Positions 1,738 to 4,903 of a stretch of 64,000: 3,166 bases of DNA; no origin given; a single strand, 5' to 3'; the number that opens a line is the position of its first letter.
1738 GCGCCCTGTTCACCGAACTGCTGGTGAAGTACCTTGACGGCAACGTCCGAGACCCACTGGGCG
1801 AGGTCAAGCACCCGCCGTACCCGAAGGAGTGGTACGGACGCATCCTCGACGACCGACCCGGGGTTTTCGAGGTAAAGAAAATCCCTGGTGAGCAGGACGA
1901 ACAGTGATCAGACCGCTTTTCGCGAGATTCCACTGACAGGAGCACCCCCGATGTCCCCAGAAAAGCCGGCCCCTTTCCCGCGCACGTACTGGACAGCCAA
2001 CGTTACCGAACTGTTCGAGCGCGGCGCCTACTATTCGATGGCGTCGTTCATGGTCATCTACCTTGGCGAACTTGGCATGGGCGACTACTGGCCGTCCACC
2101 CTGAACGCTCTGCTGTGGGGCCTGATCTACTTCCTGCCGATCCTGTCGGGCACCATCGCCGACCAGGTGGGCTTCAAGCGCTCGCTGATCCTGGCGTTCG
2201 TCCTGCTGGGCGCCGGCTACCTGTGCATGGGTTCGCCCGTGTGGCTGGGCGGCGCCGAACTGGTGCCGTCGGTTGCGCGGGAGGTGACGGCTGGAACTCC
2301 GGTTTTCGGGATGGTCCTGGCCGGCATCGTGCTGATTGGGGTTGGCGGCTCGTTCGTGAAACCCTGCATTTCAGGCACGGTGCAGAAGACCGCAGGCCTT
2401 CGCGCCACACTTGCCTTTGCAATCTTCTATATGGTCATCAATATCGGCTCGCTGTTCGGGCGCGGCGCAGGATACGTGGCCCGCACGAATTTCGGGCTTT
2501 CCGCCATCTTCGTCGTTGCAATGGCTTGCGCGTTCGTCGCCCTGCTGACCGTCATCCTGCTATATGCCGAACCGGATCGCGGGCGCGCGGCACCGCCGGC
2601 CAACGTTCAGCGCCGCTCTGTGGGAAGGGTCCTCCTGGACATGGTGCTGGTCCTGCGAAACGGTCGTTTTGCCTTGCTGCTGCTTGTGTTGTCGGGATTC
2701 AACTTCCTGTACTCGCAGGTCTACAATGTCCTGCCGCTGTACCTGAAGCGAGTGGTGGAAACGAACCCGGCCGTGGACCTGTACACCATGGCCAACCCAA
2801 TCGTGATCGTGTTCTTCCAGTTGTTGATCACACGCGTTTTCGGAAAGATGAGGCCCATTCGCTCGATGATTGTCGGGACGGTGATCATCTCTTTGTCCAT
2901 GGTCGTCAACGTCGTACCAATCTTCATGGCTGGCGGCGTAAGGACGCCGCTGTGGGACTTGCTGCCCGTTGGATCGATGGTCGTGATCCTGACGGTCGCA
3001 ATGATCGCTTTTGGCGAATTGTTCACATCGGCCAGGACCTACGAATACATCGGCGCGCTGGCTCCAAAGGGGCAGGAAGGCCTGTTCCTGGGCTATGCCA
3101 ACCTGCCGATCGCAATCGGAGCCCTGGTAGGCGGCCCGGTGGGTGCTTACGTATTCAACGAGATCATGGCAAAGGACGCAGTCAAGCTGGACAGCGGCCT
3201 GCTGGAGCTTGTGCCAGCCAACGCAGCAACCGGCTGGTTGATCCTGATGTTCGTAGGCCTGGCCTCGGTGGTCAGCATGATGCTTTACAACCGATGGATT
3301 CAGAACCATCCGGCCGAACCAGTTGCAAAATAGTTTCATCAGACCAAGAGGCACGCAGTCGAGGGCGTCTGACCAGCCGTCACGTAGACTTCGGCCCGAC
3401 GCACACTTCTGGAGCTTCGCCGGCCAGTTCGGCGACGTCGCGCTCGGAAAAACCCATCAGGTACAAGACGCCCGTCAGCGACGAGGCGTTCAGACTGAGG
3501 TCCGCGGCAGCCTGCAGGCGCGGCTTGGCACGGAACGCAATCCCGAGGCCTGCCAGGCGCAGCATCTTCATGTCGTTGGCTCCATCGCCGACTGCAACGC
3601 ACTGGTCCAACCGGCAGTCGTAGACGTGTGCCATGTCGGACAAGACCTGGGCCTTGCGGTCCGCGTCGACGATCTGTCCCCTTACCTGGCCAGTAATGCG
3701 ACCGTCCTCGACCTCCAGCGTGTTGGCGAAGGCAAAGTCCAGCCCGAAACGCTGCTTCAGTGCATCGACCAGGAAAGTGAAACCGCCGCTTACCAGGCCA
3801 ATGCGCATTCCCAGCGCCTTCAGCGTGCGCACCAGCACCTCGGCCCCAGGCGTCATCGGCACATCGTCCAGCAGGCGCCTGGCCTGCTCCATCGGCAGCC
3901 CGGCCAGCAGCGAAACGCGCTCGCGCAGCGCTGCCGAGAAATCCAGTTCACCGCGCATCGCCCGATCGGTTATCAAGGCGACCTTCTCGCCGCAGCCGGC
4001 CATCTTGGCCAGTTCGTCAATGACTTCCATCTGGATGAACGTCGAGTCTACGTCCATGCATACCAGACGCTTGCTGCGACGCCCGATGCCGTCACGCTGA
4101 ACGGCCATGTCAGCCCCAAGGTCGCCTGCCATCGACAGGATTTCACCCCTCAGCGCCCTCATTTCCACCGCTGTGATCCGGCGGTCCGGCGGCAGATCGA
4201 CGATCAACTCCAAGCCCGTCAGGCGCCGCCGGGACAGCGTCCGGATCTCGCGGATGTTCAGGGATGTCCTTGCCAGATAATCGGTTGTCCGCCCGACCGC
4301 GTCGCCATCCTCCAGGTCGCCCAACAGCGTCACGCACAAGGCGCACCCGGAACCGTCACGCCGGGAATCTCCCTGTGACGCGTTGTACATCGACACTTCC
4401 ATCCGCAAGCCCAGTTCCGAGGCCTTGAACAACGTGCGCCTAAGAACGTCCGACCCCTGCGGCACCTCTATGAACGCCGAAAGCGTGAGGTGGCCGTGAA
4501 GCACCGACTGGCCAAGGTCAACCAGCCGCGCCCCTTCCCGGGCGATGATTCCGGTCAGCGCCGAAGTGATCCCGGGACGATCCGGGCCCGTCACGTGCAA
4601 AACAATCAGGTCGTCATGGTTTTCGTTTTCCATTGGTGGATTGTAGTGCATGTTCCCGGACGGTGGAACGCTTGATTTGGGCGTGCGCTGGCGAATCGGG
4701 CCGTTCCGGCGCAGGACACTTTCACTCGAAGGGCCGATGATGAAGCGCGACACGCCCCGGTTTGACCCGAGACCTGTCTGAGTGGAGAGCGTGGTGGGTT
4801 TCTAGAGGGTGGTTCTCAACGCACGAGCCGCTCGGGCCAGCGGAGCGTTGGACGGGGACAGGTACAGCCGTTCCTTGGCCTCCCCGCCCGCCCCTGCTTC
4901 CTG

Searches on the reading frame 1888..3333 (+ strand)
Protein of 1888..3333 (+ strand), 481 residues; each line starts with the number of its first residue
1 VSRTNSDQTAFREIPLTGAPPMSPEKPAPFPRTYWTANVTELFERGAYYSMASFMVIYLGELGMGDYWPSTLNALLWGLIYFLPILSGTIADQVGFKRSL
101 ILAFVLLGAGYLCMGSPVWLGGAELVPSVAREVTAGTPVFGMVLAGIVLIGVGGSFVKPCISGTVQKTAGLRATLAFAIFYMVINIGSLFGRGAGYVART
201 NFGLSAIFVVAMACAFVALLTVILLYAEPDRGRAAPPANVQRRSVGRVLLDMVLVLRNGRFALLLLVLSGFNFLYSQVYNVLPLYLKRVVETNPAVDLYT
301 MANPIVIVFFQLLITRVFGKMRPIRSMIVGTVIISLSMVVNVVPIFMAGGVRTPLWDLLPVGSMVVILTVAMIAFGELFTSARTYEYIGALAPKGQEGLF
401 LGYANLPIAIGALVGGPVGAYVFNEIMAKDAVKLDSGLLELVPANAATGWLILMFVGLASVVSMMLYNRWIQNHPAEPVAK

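Call 82: search_protein_families(library=pfam, proteins=[window:1888-3333:+], max_evalue=0.00001)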
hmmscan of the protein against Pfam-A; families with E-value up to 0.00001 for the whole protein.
window:1888-3333:+ (481 aa): 2 families
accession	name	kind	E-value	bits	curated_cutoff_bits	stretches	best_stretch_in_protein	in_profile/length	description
PF07690.21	MFS_1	-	1.1e-16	61.2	33.4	1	73-415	39-346/347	Major Facilitator Superfamily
PF00854.27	PTR2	-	3.2e-14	53.1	27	1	141-221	33-117/392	POT family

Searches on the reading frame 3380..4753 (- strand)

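Call 82: search_protein_families(library=pfam, proteins=[window:3380-4753:-], max_evalue=0.00001)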
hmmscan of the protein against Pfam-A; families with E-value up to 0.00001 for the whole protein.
window:3380-4753:- (457 aa): 5 families
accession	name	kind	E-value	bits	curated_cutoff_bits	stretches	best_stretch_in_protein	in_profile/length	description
PF12710.13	HAD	-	1.1e-19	72.1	27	1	233-399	3-189/189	haloacid dehalogenase-like hydrolase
PF13740.12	ACT_6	-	1.9e-16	60.1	23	1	49-120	2-75/76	ACT domain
PF00702.32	Hydrolase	-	1e-15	59.1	26.4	1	229-402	2-191/191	haloacid dehalogenase-like hydrolase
PF08282.18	Hydrolase_3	-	5.3e-10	39.9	20.9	1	366-431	187-253/255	haloacid dehalogenase-like hydrolase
PF21086.3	ACT_PSP_2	-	3.1e-06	27.6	24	1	141-219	5-77/77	ACT domain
